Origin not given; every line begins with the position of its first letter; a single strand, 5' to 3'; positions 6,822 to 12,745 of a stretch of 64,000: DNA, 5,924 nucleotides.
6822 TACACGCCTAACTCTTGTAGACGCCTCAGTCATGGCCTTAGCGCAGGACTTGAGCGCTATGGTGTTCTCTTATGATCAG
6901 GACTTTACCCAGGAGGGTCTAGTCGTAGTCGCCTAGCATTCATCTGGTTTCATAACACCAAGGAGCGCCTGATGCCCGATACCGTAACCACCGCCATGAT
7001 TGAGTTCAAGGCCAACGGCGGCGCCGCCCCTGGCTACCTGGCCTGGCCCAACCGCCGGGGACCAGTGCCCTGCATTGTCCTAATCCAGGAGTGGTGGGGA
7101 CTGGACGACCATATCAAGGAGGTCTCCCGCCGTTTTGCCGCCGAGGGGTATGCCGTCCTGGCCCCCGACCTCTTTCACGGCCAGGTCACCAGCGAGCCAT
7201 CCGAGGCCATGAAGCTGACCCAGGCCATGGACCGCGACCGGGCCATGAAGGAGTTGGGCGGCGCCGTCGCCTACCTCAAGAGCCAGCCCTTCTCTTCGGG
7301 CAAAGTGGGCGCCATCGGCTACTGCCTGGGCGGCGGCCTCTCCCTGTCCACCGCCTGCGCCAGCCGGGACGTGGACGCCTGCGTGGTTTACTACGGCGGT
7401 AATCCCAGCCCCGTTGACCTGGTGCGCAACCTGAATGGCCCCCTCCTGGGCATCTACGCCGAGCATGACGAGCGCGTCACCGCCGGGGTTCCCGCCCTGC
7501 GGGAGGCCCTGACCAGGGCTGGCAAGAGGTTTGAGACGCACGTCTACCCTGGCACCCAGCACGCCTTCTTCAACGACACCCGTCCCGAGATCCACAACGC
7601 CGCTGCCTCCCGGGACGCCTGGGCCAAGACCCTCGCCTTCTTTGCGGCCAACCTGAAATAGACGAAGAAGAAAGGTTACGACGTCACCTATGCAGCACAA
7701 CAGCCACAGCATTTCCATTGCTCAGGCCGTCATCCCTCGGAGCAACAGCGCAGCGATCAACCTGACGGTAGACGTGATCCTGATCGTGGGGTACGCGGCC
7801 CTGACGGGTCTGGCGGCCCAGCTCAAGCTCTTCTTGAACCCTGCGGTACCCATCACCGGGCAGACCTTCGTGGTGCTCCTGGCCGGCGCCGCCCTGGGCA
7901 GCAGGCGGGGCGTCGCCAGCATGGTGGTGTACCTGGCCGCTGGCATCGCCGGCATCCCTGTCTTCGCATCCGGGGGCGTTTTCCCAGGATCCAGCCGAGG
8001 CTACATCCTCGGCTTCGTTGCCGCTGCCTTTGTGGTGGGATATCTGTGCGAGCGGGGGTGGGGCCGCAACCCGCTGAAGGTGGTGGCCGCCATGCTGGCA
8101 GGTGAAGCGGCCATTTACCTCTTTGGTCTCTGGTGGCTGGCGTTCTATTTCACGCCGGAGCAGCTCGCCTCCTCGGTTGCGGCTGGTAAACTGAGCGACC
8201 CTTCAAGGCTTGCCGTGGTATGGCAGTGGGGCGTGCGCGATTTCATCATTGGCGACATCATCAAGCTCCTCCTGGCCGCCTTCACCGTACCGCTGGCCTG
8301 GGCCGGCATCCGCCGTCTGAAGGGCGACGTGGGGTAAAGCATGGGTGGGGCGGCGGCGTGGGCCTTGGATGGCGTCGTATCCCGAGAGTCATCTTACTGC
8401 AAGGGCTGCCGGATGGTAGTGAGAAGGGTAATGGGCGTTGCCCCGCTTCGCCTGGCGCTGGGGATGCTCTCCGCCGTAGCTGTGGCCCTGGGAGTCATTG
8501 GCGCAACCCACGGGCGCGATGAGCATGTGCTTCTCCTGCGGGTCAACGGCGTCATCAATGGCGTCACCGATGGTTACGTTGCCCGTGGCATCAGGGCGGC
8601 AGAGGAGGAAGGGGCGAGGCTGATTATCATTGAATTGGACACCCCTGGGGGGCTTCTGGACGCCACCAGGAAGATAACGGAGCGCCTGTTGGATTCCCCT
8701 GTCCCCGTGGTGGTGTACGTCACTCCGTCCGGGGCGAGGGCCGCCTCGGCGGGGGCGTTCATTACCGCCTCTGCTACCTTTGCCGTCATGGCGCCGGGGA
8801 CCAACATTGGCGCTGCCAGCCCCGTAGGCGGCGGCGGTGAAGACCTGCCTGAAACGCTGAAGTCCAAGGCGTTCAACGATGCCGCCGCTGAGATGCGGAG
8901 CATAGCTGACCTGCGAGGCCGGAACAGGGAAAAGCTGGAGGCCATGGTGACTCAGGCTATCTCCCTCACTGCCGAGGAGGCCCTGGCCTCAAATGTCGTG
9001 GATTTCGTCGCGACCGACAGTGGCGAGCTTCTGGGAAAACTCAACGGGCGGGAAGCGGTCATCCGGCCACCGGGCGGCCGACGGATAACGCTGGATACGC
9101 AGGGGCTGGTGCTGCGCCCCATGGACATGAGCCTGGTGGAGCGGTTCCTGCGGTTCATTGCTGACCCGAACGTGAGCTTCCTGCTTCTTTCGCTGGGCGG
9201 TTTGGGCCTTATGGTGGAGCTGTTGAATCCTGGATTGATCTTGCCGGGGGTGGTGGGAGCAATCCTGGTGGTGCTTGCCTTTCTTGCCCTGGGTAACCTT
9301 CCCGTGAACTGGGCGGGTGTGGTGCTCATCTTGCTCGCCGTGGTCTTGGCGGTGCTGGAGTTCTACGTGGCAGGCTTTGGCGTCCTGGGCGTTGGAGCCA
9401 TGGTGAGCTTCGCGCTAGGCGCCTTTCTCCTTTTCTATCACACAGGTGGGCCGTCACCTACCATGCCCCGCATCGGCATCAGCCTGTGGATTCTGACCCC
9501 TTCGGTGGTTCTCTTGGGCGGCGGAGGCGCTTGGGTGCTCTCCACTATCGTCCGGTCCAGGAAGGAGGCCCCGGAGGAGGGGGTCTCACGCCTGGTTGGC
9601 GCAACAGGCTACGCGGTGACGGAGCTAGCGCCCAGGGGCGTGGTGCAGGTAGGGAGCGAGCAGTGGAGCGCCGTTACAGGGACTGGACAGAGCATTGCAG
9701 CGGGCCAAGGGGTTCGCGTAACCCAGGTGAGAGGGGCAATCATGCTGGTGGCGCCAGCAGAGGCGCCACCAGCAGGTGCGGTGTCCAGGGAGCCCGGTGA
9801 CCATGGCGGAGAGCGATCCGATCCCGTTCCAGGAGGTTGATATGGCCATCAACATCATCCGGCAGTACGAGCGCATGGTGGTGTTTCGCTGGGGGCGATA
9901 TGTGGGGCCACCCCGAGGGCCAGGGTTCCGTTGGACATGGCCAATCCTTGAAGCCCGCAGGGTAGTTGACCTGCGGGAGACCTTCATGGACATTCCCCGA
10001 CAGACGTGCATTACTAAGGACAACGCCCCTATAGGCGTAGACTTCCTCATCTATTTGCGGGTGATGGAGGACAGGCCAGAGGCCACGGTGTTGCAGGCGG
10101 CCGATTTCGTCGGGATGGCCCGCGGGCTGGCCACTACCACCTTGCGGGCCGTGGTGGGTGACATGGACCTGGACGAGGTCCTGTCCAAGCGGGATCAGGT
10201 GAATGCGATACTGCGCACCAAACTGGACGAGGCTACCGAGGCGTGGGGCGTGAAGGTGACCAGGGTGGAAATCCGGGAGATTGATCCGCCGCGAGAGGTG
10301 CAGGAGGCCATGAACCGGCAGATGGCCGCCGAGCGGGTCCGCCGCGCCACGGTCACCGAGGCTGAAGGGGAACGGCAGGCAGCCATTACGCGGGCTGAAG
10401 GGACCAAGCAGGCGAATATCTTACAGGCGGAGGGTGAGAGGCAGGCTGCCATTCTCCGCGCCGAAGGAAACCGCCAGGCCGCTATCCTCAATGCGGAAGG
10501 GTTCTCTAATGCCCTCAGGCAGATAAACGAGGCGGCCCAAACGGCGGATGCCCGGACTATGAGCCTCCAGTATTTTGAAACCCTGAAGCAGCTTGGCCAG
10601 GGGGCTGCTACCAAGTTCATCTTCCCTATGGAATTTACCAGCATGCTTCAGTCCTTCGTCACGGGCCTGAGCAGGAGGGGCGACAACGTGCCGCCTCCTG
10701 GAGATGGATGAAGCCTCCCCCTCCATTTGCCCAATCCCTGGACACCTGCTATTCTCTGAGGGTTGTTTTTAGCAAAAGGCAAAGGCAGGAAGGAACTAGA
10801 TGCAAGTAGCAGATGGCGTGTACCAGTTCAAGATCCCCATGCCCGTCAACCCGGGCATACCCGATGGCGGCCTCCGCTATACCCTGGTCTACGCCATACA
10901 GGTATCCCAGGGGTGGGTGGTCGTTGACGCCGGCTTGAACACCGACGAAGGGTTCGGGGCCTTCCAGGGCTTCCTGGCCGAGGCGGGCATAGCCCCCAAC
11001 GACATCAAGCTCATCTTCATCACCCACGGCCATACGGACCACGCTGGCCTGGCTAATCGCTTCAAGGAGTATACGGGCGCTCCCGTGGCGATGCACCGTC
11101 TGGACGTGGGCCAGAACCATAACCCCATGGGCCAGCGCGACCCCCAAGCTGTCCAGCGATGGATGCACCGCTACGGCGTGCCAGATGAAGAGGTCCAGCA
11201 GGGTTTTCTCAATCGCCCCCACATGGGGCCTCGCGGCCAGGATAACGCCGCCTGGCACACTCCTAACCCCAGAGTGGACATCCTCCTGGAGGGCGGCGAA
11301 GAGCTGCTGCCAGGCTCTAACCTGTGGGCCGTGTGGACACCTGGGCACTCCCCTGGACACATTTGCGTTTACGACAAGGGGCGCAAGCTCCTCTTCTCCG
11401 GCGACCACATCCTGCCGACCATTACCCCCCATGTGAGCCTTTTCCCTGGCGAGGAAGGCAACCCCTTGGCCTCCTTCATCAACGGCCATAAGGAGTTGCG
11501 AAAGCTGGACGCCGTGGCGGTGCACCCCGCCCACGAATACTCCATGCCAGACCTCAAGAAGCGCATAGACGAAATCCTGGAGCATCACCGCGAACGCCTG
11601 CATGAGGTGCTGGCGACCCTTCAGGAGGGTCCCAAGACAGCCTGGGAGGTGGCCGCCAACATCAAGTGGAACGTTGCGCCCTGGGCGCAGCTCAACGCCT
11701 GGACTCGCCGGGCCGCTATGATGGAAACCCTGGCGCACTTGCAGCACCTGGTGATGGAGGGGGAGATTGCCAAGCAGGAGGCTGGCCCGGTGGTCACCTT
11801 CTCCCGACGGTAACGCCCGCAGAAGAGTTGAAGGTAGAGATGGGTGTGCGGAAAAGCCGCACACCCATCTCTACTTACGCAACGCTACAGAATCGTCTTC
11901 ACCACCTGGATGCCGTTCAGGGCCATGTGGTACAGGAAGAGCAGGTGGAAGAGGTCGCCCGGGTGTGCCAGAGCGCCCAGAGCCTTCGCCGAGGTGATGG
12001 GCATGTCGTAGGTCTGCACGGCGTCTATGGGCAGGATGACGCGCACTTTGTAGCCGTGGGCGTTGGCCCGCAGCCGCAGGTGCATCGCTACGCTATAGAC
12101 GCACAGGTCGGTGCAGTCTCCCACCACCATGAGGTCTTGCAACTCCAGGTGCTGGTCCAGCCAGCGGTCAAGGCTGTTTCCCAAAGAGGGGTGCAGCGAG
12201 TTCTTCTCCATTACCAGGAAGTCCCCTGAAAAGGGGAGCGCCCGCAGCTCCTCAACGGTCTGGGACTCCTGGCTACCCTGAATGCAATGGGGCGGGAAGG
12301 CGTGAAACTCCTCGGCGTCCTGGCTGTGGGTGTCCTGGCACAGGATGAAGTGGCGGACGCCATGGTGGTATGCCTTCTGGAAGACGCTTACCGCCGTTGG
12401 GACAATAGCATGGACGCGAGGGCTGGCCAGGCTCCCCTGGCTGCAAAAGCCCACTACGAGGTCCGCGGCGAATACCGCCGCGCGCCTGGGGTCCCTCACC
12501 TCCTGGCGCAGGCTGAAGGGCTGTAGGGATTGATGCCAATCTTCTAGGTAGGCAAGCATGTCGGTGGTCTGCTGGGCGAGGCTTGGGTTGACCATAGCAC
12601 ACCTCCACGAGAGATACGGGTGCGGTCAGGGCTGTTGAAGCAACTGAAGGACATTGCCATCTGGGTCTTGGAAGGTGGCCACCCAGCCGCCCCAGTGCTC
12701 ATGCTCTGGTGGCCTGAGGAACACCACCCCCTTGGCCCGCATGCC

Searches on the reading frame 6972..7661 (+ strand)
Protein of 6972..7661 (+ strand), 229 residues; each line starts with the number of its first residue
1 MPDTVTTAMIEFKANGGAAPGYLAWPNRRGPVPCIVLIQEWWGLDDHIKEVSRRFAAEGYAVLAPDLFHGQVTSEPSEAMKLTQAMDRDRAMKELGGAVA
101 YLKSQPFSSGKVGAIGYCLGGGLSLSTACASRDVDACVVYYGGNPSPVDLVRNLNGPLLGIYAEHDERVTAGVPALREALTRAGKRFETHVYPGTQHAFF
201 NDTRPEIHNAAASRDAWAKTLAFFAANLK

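Call 22: search_protein_families(library=pfam, proteins=[window:6972-7661:+], max_evalue=0.000001)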
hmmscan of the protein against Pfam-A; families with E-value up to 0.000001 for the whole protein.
window:6972-7661:+ (229 aa): 2 families
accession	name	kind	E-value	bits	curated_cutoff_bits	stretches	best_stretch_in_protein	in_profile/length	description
PF01738.24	DLH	-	1e-53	182.6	21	1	21-226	3-215/217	Dienelactone hydrolase family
PF08840.17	BAAT_C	-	1.9e-07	31.8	20.9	0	98-144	9-56/210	BAAT / Acyl-CoA thioester hydrolase C terminal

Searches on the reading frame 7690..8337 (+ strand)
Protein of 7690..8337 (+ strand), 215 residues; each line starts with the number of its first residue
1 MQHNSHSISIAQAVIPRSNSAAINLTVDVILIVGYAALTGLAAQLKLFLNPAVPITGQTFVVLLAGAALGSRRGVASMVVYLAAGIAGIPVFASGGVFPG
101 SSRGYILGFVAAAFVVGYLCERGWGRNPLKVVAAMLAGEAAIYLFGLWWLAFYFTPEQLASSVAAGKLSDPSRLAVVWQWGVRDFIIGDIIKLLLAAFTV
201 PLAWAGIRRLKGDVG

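Call 22: search_protein_families(library=pfam, proteins=[window:7690-8337:+], max_evalue=0.000001)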
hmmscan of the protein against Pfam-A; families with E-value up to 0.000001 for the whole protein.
window:7690-8337:+ (215 aa): 1 family
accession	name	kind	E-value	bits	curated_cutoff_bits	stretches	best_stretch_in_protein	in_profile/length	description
PF02632.19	BioY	-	2.6e-34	118.6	25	1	52-203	3-138/140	BioY family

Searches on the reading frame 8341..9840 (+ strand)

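Call 22: search_protein_families(library=pfam, proteins=[window:8341-9840:+], max_evalue=0.000001)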
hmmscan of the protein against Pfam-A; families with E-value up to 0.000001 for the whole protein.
window:8341-9840:+ (499 aa): 3 families
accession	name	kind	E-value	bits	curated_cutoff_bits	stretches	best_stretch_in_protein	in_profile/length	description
PF25145.1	NfeD1b_N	-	4.3e-25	88.9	40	1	64-225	3-157/189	NfeD1b, N-terminal domain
PF24961.1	NfeD_membrane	-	8.5e-22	77.9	26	1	277-400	1-117/119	NfeD integral membrane domain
PF01957.25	NfeD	-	7.3e-13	49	29.1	1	416-472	2-57/57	NfeD-like C-terminal, partner-binding domain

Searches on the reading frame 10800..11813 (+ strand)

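Call 22: search_protein_families(library=pfam, proteins=[window:10800-11813:+], max_evalue=0.000001)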
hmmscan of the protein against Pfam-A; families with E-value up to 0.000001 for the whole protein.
window:10800-11813:+ (337 aa): 1 family
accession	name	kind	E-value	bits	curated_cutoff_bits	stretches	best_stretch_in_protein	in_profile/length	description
PF00753.33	Lactamase_B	-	5.7e-29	101.9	22.7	1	24-245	2-196/196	Metallo-beta-lactamase superfamily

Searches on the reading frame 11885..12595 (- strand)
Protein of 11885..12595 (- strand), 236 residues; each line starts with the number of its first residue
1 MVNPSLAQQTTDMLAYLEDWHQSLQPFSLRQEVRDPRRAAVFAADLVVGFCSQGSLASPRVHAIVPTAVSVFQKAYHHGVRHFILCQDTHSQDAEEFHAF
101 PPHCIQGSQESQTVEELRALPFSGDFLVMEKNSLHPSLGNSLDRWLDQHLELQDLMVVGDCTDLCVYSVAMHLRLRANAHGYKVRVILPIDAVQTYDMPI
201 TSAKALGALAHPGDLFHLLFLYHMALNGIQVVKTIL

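Call 22: search_protein_families(library=pfam, proteins=[window:11885-12595:-], max_evalue=0.000001)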
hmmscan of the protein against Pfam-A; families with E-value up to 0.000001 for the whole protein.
window:11885-12595:- (236 aa): 1 family
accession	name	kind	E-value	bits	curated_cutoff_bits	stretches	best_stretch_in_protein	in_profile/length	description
PF00857.26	Isochorismatase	-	4.9e-15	56.5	27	1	40-200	2-155/175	Isochorismatase domain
